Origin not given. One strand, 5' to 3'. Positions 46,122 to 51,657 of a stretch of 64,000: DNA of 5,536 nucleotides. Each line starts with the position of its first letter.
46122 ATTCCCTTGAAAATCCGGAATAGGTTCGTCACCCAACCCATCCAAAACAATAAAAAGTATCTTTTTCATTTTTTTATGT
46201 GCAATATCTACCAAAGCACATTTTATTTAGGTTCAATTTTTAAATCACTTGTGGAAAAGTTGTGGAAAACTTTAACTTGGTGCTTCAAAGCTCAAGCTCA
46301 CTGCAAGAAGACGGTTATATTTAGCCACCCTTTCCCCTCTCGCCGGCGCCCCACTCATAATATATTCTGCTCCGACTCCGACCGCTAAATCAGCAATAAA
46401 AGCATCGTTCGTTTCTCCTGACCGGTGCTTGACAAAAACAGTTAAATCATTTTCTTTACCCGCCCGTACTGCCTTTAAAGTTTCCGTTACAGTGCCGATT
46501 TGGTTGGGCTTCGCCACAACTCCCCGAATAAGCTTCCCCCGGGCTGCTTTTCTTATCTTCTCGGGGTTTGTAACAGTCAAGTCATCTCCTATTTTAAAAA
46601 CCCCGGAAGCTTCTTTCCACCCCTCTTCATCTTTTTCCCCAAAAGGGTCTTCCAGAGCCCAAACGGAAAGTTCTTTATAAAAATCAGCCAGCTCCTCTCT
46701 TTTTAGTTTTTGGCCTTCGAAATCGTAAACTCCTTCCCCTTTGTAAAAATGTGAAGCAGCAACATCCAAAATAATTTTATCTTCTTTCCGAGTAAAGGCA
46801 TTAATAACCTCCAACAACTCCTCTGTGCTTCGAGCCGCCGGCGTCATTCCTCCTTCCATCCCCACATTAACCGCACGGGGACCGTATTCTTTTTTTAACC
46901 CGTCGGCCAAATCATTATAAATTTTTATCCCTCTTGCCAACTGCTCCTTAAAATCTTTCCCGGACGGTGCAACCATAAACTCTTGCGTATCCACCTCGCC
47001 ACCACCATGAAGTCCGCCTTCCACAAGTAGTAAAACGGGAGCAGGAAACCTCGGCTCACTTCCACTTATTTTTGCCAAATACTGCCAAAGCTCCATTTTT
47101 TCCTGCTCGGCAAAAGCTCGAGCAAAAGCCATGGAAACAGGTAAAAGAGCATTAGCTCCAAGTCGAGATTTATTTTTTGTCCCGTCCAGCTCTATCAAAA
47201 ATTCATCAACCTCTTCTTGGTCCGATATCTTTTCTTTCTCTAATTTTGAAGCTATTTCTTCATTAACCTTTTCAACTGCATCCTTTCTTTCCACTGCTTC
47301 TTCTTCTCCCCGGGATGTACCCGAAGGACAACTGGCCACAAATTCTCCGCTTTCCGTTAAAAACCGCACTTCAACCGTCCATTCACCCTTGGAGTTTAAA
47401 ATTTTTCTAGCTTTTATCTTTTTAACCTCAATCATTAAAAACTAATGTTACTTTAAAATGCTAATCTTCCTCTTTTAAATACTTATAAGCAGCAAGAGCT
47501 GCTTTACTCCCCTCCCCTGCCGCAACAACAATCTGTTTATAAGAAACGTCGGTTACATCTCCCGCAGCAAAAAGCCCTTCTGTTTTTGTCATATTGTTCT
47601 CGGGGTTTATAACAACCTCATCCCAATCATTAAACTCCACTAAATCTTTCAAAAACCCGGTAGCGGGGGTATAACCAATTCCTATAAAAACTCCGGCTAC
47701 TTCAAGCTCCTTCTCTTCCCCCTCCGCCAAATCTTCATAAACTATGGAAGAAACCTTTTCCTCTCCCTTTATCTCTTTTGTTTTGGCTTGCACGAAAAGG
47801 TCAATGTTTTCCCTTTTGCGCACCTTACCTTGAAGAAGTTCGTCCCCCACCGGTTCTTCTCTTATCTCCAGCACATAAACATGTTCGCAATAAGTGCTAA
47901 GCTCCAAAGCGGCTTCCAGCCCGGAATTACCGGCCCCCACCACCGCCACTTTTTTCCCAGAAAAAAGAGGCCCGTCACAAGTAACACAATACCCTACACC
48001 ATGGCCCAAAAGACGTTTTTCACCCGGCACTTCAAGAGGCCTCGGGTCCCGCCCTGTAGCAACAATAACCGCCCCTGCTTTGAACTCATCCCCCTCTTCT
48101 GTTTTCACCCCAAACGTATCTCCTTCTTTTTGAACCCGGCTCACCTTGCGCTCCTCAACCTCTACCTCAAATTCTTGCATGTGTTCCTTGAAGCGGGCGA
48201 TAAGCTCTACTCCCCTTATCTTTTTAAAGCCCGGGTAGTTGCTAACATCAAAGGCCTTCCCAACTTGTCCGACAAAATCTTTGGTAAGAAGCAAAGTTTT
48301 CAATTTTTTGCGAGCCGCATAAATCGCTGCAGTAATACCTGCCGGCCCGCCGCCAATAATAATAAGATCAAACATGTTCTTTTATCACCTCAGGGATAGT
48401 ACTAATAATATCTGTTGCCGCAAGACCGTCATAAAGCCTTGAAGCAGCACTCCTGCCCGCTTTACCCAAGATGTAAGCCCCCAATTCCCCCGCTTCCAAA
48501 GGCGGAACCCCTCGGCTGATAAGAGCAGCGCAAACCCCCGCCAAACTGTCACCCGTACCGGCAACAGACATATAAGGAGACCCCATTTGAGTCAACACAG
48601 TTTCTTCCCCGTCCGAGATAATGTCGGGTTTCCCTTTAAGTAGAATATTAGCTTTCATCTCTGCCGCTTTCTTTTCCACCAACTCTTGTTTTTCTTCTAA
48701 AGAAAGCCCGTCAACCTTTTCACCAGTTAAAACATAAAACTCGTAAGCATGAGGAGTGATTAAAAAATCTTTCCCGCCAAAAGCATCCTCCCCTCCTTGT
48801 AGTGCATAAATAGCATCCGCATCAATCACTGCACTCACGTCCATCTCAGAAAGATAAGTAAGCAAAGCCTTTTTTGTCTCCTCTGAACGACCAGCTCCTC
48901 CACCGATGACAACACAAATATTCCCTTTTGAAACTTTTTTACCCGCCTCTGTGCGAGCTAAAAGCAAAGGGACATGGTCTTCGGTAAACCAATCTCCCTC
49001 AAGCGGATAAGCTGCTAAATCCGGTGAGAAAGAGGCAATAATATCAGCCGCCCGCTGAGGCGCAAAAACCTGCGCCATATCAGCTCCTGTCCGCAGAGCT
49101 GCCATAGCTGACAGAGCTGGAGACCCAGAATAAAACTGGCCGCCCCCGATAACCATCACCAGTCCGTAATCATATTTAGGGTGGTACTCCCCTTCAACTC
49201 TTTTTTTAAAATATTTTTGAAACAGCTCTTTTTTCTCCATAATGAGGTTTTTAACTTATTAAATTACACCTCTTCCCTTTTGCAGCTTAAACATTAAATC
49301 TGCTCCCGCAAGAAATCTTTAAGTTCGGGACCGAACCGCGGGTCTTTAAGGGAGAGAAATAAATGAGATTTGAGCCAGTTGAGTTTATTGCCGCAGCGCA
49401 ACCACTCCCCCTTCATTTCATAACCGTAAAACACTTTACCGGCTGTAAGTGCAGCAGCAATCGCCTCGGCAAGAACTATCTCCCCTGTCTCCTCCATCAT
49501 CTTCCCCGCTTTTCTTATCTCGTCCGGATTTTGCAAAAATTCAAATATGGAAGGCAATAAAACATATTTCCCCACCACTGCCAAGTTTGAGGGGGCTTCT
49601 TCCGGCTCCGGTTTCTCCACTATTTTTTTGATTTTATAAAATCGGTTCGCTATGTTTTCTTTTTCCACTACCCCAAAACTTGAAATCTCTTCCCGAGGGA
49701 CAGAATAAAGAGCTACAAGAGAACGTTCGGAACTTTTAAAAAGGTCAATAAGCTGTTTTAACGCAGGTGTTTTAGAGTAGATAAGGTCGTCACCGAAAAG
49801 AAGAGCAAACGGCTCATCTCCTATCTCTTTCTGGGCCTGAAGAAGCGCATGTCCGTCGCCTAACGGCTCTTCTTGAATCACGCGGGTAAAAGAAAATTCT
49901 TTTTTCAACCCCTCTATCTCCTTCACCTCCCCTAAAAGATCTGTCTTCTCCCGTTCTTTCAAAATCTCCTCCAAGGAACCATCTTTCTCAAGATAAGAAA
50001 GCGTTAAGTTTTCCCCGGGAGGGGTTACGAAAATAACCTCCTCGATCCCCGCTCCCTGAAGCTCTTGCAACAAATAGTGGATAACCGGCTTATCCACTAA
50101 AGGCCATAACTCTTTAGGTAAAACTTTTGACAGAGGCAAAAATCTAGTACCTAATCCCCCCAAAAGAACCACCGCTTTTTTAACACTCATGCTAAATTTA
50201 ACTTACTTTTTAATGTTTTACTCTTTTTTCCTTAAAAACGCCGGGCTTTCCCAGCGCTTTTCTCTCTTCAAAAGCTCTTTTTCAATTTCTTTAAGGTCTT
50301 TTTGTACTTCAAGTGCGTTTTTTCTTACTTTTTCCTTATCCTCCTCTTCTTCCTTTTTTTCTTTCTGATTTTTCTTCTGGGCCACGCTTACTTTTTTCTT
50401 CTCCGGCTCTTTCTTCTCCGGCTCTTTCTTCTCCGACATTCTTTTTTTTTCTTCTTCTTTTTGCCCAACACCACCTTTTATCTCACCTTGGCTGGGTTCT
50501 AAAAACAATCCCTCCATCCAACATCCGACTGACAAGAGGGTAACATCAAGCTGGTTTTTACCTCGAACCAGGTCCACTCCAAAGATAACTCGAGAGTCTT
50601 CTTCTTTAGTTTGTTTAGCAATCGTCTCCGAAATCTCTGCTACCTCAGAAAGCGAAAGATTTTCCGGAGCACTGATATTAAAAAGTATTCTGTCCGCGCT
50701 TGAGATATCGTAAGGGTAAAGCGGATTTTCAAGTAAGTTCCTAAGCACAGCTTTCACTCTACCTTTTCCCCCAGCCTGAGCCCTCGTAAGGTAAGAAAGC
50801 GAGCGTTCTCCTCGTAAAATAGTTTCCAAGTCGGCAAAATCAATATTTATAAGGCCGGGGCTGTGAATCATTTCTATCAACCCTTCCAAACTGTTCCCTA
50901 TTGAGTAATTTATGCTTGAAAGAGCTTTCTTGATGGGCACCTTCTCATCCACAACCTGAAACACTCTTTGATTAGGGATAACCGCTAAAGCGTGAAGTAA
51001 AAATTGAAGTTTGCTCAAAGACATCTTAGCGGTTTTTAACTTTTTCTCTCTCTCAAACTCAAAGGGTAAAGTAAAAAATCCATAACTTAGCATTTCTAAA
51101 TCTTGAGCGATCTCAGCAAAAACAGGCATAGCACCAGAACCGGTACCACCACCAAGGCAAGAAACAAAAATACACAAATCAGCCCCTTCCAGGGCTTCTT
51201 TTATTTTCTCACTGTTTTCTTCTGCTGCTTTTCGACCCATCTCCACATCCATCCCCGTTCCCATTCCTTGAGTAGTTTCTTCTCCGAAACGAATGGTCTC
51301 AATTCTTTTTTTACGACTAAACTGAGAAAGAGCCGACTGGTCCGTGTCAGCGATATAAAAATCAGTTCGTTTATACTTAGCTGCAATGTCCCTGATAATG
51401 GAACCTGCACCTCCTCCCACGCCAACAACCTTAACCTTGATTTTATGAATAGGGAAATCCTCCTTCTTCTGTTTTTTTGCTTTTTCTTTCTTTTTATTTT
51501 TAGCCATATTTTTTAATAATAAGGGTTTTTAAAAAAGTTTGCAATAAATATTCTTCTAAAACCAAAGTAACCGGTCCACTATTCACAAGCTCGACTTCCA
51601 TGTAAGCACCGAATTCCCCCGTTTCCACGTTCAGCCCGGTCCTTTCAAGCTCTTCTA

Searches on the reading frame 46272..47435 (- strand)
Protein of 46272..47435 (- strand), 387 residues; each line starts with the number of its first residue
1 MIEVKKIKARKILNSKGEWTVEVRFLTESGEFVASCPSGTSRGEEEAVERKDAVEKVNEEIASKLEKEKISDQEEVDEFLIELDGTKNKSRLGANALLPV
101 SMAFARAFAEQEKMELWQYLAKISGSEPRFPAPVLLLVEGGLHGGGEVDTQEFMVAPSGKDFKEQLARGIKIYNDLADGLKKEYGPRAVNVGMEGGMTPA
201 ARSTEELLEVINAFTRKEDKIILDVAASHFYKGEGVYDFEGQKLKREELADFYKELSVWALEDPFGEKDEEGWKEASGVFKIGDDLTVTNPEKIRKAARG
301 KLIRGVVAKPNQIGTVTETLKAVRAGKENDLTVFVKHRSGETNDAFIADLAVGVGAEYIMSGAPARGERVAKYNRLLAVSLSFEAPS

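Call 63: search_protein_families(library=pfam, proteins=[window:46272-47435:-], max_evalue=0.00001)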
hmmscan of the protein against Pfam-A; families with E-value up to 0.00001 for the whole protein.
window:46272-47435:- (387 aa): 2 families
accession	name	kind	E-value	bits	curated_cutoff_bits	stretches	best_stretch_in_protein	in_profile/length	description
PF00113.28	Enolase_C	-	3.8e-66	223.8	21.5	1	130-379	4-277/296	Enolase, C-terminal TIM barrel domain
PF03952.21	Enolase_N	-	3.3e-37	128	35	1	4-120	1-131/131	Enolase, N-terminal domain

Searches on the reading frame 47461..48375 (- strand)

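Call 14: search_protein_families(library=pfam, proteins=[window:47461-48375:-], max_evalue=0.00001)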
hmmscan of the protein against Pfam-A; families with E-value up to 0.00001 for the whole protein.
window:47461-48375:- (304 aa): 13 families
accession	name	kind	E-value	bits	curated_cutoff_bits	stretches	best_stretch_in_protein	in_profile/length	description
PF07992.20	Pyr_redox_2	-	6.1e-45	154.3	26.1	1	2-289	1-291/291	Pyridine nucleotide-disulphide oxidoreductase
PF13738.12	Pyr_redox_3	-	5.4e-33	115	30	1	52-272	77-305/305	Pyridine nucleotide-disulphide oxidoreductase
PF01134.28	GIDA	-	1.6e-15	57.5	22.1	0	3-33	1-31/391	Glucose inhibited division protein A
PF03486.20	HI0933_like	-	5.4e-15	55.9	50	0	3-33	2-32/244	HI0933-like protein Rossmann domain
PF00070.33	Pyr_redox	-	9.3e-12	45.7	22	1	142-214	1-80/82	Pyridine nucleotide-disulphide oxidoreductase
PF01266.30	DAO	-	4.7e-11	43.3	27.9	0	3-36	1-35/353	FAD dependent oxidoreductase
PF00890.30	FAD_binding_2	-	1.8e-10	41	20.4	1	3-35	1-33/414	FAD binding domain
PF01946.23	Thi4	-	1.6e-08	34.5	26.2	0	3-33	19-50/235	Thi4 family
PF13434.12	Lys_Orn_oxgnase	-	5e-08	32.9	21.3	0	67-162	112-210/339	L-lysine 6-monooxygenase/L-ornithine 5-monooxygenase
PF13450.12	NAD_binding_8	-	2.6e-07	31.2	21.9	0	6-32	1-28/68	NAD(P)-binding Rossmann-like domain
PF05834.18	Lycopene_cycl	-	3.8e-07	30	23.4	0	50-138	81-167/380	Lycopene cyclase protein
PF12831.13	FAD_oxidored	-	4.4e-07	30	27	1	3-32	1-30/416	FAD dependent oxidoreductase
PF13454.12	NAD_binding_9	-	1.2e-06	29.1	21.8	0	65-108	109-153/155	FAD-NAD(P)-binding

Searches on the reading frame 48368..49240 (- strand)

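Call 63: search_protein_families(library=pfam, proteins=[window:48368-49240:-], max_evalue=0.00001)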
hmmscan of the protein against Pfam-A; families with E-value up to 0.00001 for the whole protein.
window:48368-49240:- (290 aa): 2 families
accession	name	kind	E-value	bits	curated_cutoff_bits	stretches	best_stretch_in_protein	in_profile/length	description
PF01256.23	Carb_kinase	-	4.7e-39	134.7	27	1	28-283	1-241/242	NAD(P)H-hydrate dehydratase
PF02110.20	HK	-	2.9e-07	30.6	27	1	182-268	137-225/247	Hydroxyethylthiazole kinase family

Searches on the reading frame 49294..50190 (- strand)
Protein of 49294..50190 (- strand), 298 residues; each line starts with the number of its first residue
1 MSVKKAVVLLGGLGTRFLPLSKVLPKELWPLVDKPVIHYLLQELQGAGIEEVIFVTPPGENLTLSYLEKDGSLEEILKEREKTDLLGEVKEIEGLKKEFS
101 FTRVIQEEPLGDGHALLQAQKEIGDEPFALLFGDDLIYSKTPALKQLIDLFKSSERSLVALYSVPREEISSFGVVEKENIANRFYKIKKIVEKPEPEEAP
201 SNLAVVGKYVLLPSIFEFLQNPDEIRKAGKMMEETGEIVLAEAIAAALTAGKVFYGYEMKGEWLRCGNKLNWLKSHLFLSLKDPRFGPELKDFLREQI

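Call 14: search_protein_families(library=pfam, proteins=[window:49294-50190:-], max_evalue=0.00001)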
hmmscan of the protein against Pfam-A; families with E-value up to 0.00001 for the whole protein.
window:49294-50190:- (298 aa): 2 families
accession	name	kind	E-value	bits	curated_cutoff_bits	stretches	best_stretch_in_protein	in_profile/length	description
PF00483.29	NTP_transferase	-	3.2e-33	115.8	21.2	1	5-269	1-232/245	Nucleotidyl transferase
PF12804.13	NTP_transf_3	-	1.6e-07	32.1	27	1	6-160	1-120/160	MobA-like NTP transferase domain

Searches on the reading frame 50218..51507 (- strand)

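Call 63: search_protein_families(library=pfam, proteins=[window:50218-51507:-], max_evalue=0.00001)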
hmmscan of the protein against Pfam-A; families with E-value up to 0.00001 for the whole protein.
window:50218-51507:- (429 aa): 2 families
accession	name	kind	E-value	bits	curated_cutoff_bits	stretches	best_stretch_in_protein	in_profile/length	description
PF00091.31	Tubulin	-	6.7e-30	105.2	33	1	24-186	1-189/190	Tubulin/FtsZ family, GTPase domain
PF12327.13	FtsZ_C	-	1.3e-09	38.7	27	1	244-315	9-79/95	FtsZ family, C-terminal domain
